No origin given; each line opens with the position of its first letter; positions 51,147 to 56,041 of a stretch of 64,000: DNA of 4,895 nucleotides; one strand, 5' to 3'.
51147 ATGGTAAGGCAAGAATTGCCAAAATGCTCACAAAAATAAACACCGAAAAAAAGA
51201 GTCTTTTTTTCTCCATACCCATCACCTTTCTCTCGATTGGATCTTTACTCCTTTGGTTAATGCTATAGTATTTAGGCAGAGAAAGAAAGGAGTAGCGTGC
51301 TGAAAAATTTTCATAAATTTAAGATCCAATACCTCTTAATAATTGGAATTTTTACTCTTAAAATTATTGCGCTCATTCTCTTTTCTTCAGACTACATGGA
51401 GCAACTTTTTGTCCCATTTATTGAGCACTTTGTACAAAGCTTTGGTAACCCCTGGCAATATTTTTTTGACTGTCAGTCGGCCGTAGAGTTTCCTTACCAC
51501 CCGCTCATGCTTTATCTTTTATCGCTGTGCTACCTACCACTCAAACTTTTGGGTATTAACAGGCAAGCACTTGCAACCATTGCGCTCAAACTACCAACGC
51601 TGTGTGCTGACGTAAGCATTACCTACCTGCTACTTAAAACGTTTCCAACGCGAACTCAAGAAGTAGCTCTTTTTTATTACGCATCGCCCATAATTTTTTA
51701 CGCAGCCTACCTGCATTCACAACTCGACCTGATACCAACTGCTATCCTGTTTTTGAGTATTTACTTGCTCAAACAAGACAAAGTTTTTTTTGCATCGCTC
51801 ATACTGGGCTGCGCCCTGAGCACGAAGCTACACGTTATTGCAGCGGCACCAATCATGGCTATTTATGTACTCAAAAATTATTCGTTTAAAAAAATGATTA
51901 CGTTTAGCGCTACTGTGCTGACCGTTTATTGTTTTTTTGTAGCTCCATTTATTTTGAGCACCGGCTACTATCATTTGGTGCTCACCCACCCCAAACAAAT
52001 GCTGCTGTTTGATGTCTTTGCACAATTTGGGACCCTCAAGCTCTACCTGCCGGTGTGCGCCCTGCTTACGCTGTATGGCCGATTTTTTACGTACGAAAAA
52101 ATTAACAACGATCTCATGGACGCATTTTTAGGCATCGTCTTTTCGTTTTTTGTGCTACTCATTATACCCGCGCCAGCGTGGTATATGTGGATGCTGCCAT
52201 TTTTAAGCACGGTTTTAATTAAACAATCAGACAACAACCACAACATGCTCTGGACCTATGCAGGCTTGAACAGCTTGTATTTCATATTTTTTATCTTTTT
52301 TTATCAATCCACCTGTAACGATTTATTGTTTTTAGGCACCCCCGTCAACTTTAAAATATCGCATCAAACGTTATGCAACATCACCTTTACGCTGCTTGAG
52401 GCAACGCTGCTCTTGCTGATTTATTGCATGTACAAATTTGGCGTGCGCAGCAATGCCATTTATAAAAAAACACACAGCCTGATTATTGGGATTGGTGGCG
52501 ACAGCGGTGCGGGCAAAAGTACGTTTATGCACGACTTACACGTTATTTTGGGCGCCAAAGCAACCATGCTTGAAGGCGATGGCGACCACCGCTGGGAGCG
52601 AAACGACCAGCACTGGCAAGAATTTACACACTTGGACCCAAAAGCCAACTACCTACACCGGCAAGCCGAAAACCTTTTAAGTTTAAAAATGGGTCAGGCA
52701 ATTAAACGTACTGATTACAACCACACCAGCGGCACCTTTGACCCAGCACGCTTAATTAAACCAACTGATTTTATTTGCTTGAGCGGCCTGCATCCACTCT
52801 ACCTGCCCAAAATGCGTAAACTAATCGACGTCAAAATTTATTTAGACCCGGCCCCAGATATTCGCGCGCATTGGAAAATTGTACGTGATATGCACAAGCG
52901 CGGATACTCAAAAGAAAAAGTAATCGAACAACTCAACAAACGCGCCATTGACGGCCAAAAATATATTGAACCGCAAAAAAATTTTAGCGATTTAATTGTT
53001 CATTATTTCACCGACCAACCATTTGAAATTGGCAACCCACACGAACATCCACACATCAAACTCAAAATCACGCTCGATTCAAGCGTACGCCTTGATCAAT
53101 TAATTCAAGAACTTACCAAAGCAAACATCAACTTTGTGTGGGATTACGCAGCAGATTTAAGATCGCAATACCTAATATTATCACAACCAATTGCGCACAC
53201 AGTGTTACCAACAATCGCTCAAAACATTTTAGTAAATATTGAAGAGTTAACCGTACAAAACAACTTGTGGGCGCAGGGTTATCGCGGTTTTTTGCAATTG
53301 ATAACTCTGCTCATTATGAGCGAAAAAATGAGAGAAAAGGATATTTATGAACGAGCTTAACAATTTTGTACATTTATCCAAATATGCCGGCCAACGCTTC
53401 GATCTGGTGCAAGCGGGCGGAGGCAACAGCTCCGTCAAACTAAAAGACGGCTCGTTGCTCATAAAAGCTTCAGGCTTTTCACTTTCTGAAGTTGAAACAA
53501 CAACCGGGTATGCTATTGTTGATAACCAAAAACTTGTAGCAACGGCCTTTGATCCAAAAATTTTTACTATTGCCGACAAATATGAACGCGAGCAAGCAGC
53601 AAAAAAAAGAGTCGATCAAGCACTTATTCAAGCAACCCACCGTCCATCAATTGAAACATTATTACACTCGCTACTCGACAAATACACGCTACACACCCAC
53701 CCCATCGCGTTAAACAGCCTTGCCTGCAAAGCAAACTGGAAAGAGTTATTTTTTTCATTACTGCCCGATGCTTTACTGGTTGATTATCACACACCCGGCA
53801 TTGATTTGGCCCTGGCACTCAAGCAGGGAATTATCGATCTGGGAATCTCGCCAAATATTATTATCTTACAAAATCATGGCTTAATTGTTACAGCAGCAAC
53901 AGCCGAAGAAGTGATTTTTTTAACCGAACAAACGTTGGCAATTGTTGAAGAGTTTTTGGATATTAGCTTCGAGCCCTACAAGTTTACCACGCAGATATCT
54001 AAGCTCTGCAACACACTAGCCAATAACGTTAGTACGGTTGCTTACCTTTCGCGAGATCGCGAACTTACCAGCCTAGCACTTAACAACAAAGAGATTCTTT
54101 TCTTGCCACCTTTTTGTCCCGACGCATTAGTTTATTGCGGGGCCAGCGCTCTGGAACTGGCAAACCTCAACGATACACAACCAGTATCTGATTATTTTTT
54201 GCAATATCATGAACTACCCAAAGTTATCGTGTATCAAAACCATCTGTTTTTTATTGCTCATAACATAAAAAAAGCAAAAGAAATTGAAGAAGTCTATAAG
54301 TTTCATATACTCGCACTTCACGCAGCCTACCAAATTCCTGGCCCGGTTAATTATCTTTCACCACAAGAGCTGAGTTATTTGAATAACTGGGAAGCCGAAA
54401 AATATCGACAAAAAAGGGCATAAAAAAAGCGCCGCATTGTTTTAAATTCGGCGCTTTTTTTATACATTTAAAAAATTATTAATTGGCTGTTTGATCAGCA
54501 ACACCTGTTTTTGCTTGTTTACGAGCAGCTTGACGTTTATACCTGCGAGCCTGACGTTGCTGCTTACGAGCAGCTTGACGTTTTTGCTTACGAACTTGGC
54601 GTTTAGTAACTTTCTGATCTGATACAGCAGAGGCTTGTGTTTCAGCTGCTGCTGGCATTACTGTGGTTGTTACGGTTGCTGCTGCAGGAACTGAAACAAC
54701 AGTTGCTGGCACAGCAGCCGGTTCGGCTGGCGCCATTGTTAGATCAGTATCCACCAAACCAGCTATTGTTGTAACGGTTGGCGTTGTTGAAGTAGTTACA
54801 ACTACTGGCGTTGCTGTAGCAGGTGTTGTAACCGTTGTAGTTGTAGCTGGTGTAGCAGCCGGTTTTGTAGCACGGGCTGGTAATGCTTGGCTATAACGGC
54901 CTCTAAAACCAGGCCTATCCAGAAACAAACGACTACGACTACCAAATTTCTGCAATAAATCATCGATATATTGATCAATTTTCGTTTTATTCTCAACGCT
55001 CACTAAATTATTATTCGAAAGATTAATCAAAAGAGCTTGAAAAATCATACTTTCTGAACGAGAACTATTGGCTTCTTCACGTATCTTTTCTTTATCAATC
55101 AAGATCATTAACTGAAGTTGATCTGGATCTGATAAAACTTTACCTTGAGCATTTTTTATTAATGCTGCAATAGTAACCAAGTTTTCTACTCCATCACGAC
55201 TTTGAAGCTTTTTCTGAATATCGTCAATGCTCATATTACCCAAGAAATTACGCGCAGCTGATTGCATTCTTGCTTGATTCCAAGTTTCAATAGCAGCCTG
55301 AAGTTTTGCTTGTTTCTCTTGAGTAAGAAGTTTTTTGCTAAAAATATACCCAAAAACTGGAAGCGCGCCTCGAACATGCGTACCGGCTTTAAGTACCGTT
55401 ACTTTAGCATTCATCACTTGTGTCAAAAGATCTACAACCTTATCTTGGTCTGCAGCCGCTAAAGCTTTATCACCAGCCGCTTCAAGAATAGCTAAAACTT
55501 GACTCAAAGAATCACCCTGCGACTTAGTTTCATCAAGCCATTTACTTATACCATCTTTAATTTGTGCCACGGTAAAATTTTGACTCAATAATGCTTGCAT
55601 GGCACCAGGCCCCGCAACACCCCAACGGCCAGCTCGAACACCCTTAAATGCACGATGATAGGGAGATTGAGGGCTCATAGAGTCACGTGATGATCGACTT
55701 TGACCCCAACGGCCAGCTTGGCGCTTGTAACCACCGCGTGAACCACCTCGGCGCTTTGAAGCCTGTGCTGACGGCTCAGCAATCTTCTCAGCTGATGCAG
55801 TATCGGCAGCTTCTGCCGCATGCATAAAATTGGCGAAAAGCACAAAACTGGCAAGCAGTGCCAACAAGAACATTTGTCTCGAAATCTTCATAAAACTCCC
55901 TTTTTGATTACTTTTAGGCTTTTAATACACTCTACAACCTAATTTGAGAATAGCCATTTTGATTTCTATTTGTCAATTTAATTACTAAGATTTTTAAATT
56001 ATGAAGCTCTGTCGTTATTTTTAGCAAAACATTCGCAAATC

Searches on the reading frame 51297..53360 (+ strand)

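Call 38: search_protein_families(library=pfam, proteins=[window:51297-53360:+], max_evalue=0.00001)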
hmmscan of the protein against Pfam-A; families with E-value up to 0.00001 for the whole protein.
window:51297-53360:+ (687 aa): 1 family
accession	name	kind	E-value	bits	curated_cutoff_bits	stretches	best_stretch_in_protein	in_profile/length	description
PF00485.24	PRK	-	2.6e-40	138.8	22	1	396-571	1-190/196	Phosphoribulokinase / Uridine kinase family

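Call 63: search_protein_families(library=ncbifam, proteins=[window:51297-53360:+], max_evalue=1)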
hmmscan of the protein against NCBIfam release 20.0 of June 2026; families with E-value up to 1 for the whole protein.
window:51297-53360:+ (687 aa): 11 families
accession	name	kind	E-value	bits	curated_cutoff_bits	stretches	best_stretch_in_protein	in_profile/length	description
NF005655.0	PRK07429.1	subfamily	9.2e-62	209.1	236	1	392-609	6-222/326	phosphoribulokinase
NF004018.0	PRK05480.1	equivalog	3.4e-22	78.9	180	1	391-570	3-187/210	uridine kinase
TIGR00235.1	udk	equivalog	2e-20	73.3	220.3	1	392-569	4-186/207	uridine kinase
NF011997.0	PRK15453.1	equivalog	2.2e-12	47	362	1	395-565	6-202/290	phosphoribulokinase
NF006085.0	PRK08233.1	equivalog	6.5e-06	26.1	198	1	394-548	5-136/184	hypothetical protein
NF006743.0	PRK09270.1-2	equivalog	0.00035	19.7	227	1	384-432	18-67/217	nucleoside/nucleotide kinase family protein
NF005807.0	PRK07667.1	equivalog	0.0027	17.3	221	1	390-528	13-157/193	kinase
TIGR00017.1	cmk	equivalog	0.0042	16.8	135.55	1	511-568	139-198/217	(d)CMP kinase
NF003259.0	PRK04220.1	equivalog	0.013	14.9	343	1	387-422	85-120/306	2-phosphoglycerate kinase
NF006746.0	PRK09270.1-5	subfamily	0.062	12.2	250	1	391-427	18-57/210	nucleoside/nucleotide kinase family protein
NF006958.0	PRK09435.1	equivalog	0.18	10.7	329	1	389-418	52-81/333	methylmalonyl Co-A mutase-associated GTPase MeaB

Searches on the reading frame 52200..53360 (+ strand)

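Call 62: search_protein_families(library=pfam, proteins=[window:52200-53360:+], max_evalue=1)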
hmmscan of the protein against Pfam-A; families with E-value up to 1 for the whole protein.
window:52200-53360:+ (386 aa): 7 families
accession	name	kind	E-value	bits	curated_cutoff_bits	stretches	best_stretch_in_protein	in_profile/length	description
PF00485.24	PRK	-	6.5e-41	140.7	22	1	95-270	1-190/196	Phosphoribulokinase / Uridine kinase family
PF02224.24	Cytidylate_kin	-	0.018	15.2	26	1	210-264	131-187/211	Cytidylate kinase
PF13476.12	AAA_23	-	0.058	14.4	27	1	95-138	21-64/201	AAA domain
PF13555.12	AAA_29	-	0.063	13.5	27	1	98-118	27-47/61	P-loop containing region of AAA domain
PF08542.16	Rep_fac_C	-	0.14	13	23.6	0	220-255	17-53/88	Replication factor C C-terminal domain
PF22448.1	RepB_primase_C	-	0.15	12.4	26.1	1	222-246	5-29/54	RepB DNA-primase C-terminal helical domain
PF13238.12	AAA_18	-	0.23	12.4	29.4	1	96-161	1-68/128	AAA domain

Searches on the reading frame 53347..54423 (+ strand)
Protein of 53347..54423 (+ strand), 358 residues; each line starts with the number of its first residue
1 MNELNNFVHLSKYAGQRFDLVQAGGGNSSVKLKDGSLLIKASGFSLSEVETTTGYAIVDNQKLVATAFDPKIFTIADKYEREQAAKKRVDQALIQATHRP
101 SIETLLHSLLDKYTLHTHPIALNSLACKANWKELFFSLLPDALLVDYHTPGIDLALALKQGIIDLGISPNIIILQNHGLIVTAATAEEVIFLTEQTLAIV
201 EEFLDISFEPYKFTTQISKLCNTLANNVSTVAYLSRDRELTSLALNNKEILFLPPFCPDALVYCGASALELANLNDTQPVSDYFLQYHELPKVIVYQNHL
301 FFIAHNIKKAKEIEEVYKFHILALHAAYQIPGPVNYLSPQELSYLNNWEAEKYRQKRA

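Call 38: search_protein_families(library=pfam, proteins=[window:53347-54423:+], max_evalue=0.00001)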
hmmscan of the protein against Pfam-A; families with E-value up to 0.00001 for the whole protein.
window:53347-54423:+ (358 aa): 1 family
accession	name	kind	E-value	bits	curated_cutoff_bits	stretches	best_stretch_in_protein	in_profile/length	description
PF00596.27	Aldolase_II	-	2.5e-14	54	22.2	1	17-195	12-174/183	Class II Aldolase and Adducin N-terminal domain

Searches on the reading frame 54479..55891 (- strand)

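Call 38: search_protein_families(library=pfam, proteins=[window:54479-55891:-], max_evalue=0.00001)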
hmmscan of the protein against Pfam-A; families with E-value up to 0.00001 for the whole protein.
window:54479-55891:- (470 aa): 0 families

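Call 62: search_protein_families(library=pfam, proteins=[window:54479-55891:-], max_evalue=1)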
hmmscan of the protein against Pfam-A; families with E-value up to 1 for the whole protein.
window:54479-55891:- (470 aa): 2 families
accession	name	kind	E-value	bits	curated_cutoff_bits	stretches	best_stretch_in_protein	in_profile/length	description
PF23135.2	TRI4_N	-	0.006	17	27.8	1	295-325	24-54/61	TRI4 N-terminal domain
PF07172.16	GRP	-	0.031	15.4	30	1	4-59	3-56/90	Glycine rich protein family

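Call 63: search_protein_families(library=ncbifam, proteins=[window:54479-55891:-], max_evalue=1)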
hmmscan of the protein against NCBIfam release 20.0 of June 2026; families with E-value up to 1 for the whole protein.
window:54479-55891:- (470 aa): 2 families
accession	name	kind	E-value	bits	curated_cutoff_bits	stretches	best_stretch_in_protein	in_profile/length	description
NF052242.1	GTPaseActivMglBThm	equivalog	0.012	15.7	200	1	303-363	14-72/161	GTPase-activating protein MglB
NF007707.0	PRK10402.1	subfamily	0.017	14.7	180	1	213-309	79-179/226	transcriptional regulator YeiL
